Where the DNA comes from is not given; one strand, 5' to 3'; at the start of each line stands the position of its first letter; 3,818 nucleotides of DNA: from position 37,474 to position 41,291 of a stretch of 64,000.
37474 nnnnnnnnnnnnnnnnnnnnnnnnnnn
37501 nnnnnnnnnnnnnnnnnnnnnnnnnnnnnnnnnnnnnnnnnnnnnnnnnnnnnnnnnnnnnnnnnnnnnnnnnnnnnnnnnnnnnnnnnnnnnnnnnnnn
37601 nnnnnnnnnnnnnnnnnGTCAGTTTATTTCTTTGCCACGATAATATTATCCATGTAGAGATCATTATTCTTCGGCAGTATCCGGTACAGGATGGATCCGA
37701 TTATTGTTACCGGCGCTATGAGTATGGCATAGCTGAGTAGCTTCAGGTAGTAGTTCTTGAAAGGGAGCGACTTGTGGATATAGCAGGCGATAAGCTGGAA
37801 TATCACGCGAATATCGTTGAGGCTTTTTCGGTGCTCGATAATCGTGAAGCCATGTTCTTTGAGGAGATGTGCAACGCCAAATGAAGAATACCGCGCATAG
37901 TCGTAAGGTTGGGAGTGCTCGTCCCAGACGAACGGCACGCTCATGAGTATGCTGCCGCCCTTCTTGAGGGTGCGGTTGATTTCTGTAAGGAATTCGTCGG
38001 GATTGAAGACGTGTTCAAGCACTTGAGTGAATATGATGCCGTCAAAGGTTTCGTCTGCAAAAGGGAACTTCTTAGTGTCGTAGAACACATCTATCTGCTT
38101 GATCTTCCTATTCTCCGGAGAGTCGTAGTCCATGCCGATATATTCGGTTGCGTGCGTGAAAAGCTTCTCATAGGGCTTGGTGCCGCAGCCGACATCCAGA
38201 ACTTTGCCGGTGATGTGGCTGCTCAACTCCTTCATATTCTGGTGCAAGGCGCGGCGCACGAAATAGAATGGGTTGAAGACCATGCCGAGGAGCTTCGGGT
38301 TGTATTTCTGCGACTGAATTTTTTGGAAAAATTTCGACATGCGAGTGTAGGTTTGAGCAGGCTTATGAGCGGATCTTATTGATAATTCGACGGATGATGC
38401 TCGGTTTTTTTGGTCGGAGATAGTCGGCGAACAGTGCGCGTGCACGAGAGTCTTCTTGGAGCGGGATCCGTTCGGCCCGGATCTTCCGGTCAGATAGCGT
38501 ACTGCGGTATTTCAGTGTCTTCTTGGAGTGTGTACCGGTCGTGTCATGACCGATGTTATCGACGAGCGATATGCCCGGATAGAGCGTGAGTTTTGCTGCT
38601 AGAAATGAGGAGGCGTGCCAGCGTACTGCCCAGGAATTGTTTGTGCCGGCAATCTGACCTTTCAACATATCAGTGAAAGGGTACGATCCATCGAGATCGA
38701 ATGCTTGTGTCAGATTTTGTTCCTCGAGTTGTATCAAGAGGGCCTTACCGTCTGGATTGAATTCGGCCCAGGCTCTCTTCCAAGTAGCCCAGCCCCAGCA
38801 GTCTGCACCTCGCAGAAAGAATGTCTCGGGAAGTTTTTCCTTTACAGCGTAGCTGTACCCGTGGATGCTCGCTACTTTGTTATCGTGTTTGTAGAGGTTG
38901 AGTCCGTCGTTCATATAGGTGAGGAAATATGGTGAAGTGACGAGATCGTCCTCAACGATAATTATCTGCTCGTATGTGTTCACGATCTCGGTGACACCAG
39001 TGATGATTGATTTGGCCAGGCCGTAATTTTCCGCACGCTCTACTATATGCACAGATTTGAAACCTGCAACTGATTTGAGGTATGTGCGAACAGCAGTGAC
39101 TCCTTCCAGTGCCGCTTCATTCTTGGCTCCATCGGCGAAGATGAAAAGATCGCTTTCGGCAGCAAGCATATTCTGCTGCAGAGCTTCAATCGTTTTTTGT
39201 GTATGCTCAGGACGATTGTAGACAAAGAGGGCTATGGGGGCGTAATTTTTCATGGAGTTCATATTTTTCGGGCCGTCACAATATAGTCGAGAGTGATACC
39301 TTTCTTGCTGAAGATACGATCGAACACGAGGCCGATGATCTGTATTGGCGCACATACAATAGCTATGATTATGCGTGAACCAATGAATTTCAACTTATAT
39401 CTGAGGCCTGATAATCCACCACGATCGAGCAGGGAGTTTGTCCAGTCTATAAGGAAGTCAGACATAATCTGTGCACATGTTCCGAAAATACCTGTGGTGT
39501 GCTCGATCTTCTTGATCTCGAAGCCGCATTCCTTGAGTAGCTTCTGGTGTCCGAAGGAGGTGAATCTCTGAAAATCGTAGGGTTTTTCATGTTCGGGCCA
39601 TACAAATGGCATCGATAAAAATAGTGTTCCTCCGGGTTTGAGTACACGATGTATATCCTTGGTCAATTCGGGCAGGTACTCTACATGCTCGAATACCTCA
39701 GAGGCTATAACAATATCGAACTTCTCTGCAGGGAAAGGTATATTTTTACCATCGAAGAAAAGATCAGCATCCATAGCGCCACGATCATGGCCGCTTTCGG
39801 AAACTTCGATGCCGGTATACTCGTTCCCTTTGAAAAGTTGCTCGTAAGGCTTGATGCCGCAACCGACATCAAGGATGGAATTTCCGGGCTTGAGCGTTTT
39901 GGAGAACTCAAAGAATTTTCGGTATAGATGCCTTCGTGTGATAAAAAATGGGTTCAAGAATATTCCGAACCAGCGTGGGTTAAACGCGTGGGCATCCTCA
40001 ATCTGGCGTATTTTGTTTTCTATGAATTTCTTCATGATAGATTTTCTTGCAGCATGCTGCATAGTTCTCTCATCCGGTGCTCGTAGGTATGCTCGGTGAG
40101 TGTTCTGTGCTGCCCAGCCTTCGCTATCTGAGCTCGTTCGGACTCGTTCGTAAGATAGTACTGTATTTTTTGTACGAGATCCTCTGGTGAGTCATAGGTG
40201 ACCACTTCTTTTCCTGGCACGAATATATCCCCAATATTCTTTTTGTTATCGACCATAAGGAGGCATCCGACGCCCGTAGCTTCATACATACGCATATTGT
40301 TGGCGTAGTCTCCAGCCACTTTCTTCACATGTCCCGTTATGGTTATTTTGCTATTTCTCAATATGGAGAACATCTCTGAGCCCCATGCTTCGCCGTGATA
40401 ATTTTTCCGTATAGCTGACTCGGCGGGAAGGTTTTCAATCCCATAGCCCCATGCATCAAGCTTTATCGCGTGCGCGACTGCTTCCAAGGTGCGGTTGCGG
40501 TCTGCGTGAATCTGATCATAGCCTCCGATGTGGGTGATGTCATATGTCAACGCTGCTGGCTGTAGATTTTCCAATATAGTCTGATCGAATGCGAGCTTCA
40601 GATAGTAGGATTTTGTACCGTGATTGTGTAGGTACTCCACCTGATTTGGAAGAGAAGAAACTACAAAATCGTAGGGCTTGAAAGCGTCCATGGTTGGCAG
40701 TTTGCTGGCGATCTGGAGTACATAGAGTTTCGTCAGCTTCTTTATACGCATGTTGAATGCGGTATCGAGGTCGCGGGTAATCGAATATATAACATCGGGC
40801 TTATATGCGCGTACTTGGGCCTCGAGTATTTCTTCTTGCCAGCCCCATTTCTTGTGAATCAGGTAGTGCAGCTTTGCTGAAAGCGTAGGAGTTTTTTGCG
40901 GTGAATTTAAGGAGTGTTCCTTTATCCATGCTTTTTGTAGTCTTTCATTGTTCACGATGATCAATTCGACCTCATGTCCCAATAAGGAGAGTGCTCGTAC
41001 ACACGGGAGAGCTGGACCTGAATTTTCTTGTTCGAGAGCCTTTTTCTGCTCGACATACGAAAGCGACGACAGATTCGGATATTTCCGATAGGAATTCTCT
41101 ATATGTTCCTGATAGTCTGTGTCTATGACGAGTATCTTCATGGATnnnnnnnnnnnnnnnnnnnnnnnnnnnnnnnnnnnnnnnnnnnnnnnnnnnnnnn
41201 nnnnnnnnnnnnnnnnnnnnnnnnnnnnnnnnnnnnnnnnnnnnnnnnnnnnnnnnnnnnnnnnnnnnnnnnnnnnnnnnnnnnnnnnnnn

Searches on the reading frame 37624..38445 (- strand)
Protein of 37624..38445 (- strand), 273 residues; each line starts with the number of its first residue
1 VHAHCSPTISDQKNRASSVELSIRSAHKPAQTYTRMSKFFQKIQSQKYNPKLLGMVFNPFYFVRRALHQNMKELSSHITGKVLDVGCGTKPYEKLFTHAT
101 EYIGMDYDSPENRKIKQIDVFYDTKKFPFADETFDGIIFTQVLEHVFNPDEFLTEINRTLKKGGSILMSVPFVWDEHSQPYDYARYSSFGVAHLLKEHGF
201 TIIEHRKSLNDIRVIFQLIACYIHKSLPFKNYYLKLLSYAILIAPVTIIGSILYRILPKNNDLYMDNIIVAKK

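Call 4: search_protein_families(library=pfam, proteins=[window:37624-38445:-], max_evalue=0.01)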
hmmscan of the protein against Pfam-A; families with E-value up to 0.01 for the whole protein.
window:37624-38445:- (273 aa): 8 families
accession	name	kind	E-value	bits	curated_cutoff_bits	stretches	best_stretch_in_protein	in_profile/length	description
PF13489.12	Methyltransf_23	-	3.1e-16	60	27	1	64-204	6-163/164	Methyltransferase domain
PF08241.18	Methyltransf_11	-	3.4e-14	53.7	21.2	1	83-167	1-94/95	Methyltransferase domain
PF13847.12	Methyltransf_31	-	4.8e-10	39.7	27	1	81-170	6-111/145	Methyltransferase domain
PF13649.12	Methyltransf_25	-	1.4e-08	35.7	27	1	82-164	1-97/97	Methyltransferase domain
PF08242.18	Methyltransf_12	-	1.5e-07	32.4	30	1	83-165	1-97/98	Methyltransferase domain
PF05148.21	Methyltransf_8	-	2.4e-05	24.8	27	1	76-167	70-155/219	Hypothetical methyltransferase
PF07021.18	MetW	-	6.9e-05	23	21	1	79-162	14-104/193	Methionine biosynthesis protein MetW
PF01209.24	Ubie_methyltran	-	0.0025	17.7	20.1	0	117-167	99-150/233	ubiE/COQ5 methyltransferase family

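Call 81: search_solved_structures(query=window:37624-38340:-, max_evalue=0.01)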
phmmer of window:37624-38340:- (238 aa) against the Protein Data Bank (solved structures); distinct sequences matched with E-value up to 0.01: 9.
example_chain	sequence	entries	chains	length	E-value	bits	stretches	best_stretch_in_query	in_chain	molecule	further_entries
3cc8_A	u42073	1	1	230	2.1e-07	33.9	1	44-138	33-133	Putative methyltransferase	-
1ve3_A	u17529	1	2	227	4e-05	26.4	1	44-134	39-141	hypothetical protein PH0226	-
6uak_A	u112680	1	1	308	5.7e-05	25.9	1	45-134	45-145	SAM dependent methyltransferase LahSB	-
3mgg_A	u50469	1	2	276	6.6e-05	25.7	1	78-133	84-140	Methyltransferase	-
1vl5_A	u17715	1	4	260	0.00043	23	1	85-133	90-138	unknown conserved protein BH2331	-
6uv6_A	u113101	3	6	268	0.0038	20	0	86-137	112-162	D-glucose O-methyltransferase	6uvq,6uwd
3l8d_A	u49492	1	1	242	0.0051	19.5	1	45-150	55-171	Methyltransferase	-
8zc8_A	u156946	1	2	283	0.009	18.7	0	88-134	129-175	MitM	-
21zq_A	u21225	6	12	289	0.0095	18.7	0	88-134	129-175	MitM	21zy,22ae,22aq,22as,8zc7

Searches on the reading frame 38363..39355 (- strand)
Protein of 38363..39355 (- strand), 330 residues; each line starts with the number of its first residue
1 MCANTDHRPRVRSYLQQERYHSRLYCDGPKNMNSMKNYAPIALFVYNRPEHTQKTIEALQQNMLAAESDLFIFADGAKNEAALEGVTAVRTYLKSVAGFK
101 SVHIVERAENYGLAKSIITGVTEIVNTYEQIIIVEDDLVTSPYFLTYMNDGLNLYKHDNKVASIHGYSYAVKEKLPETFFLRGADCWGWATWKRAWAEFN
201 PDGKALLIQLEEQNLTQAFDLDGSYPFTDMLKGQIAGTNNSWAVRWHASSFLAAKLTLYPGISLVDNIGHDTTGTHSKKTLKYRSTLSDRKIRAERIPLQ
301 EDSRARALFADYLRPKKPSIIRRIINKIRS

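Call 4: search_protein_families(library=pfam, proteins=[window:38363-39355:-], max_evalue=0.01)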
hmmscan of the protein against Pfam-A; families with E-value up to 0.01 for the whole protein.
window:38363-39355:- (330 aa): 2 families
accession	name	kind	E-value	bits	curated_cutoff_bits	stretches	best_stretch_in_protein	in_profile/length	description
PF03071.21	GNT-I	-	4.2e-05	23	25.4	1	33-201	89-271/434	GNT-I family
PF00535.33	Glycos_transf_2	-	0.00014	22.3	23.3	1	44-179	5-130/168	Glycosyl transferase family 2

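Call 35: search_protein_families(library=ncbifam, proteins=[window:38363-39355:-], max_evalue=0.001)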
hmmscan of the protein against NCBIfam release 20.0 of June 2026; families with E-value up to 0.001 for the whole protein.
window:38363-39355:- (330 aa): 0 families

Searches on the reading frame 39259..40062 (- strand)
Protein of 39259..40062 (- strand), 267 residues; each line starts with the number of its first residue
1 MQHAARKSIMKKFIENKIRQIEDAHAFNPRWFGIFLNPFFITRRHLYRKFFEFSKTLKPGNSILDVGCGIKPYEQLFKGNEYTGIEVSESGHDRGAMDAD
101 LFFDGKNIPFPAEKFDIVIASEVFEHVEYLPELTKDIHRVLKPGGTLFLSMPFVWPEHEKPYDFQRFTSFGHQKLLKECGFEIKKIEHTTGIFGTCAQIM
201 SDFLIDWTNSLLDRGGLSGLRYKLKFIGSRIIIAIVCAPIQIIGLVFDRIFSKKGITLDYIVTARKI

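Call 4: search_protein_families(library=pfam, proteins=[window:39259-40062:-], max_evalue=0.01)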
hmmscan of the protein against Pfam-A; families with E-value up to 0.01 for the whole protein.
window:39259-40062:- (267 aa): 9 families
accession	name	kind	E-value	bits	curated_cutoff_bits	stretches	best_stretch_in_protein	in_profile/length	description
PF13489.12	Methyltransf_23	-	2.1e-18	67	27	1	44-156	6-124/164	Methyltransferase domain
PF08241.18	Methyltransf_11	-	2.9e-15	57.1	21.2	1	64-149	1-95/95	Methyltransferase domain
PF08242.18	Methyltransf_12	-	2.9e-10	41.2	30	1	64-147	1-98/98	Methyltransferase domain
PF13649.12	Methyltransf_25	-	4.8e-09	37.2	27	1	63-145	1-97/97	Methyltransferase domain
PF13847.12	Methyltransf_31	-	3.1e-07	30.6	27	1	58-150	2-110/145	Methyltransferase domain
PF01209.24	Ubie_methyltran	-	0.00014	21.7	20.1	0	103-148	105-150/233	ubiE/COQ5 methyltransferase family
PF20922.3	Anamorsin_N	-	0.0027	17.9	27.1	1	108-154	45-92/163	Anamorsin, N-terminal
PF02353.26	CMAS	-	0.004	17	27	0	56-69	59-72/273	Mycolic acid cyclopropane synthetase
PF03141.22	Methyltransf_29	-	0.0059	15.7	23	0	102-192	169-257/506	Putative S-adenosyl-L-methionine-dependent methyltransferase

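Call 80: search_solved_structures(query=window:39259-40035:-, max_evalue=0.01)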
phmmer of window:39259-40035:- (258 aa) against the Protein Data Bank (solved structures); distinct sequences matched with E-value up to 0.01: 15.
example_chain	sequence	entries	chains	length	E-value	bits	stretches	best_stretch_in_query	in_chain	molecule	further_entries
2gs9_A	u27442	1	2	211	1.2e-08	38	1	21-141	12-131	Hypothetical protein TT1324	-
8zc8_A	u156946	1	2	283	6.4e-06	29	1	49-142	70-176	MitM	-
21zq_A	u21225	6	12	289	6.8e-06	28.9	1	49-142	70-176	MitM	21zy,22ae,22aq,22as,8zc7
3mgg_A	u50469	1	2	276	1.9e-05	27.4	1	40-139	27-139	Methyltransferase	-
5wp4_A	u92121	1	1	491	3.2e-05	26.7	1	39-143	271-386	Phosphoethanolamine N-methyltransferase 1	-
3bus_A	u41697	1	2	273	4.5e-05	26.2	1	48-141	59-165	Methyltransferase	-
5wp5_A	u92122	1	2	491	4.7e-05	26.1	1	38-173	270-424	Phosphomethylethanolamine N-methyltransferase 2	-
3l8d_A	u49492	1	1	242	0.00019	24.1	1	44-142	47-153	Methyltransferase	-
6uv6_A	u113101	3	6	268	0.00037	23.2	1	52-145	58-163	D-glucose O-methyltransferase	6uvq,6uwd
7v6h_A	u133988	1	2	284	0.00046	22.9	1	45-182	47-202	Cyclopropane fatty-acyl-phospholipid synthase-like methyltransferase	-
1ve3_A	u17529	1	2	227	0.00077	22.2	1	46-140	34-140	hypothetical protein PH0226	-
9rfr_A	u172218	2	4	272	0.002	20.8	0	41-141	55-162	Ubiquinone biosynthesis O-methyltransferase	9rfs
6uak_A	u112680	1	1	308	0.0053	19.4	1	21-139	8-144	SAM dependent methyltransferase LahSB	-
8ys9_A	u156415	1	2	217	0.0064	19.1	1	13-138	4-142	Phosphatidylethanolamine N-methyltransferase/phosphatidyl-N-methylethanolamine N-methyltra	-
6mro_A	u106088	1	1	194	0.0066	19.1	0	45-141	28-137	methyl transferase from Methanosarcina acetivorans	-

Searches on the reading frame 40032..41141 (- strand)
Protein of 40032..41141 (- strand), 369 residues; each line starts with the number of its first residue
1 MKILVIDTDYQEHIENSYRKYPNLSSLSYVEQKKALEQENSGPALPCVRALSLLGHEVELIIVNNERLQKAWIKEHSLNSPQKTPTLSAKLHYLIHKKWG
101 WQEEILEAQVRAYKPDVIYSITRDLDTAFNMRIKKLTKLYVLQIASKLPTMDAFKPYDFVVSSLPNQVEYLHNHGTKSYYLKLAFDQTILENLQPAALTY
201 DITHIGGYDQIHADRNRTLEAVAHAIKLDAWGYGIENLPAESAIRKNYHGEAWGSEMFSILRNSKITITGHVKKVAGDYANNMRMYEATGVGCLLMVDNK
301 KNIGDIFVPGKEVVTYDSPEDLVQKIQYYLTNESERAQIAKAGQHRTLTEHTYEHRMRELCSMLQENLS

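Call 4: search_protein_families(library=pfam, proteins=[window:40032-41141:-], max_evalue=0.01)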
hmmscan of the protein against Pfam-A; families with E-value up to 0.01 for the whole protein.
window:40032-41141:- (369 aa): 2 families
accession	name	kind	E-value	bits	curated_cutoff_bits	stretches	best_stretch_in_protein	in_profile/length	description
PF13524.12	Glyco_trans_1_2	-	1.4e-33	116.3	25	1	216-361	3-143/144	Glycosyl transferase-like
PF00534.26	Glycos_transf_1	-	0.006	16.6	26.4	1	285-345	109-171/172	Glycosyl transferases group 1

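Call 35: search_protein_families(library=ncbifam, proteins=[window:40032-41141:-], max_evalue=0.001)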
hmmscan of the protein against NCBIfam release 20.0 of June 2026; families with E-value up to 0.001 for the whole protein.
window:40032-41141:- (369 aa): 0 families

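Call 55: search_solved_structures(query=window:40032-41141:-, max_evalue=1)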
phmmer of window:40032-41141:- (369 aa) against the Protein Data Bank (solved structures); distinct sequences matched with E-value up to 1: 2.
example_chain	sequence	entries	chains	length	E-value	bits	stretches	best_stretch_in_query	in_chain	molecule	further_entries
9hs7_A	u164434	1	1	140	0.59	12.6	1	193-234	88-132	Transmembrane protein gp41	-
1vsn_A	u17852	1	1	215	0.79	12.2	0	210-267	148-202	Cathepsin K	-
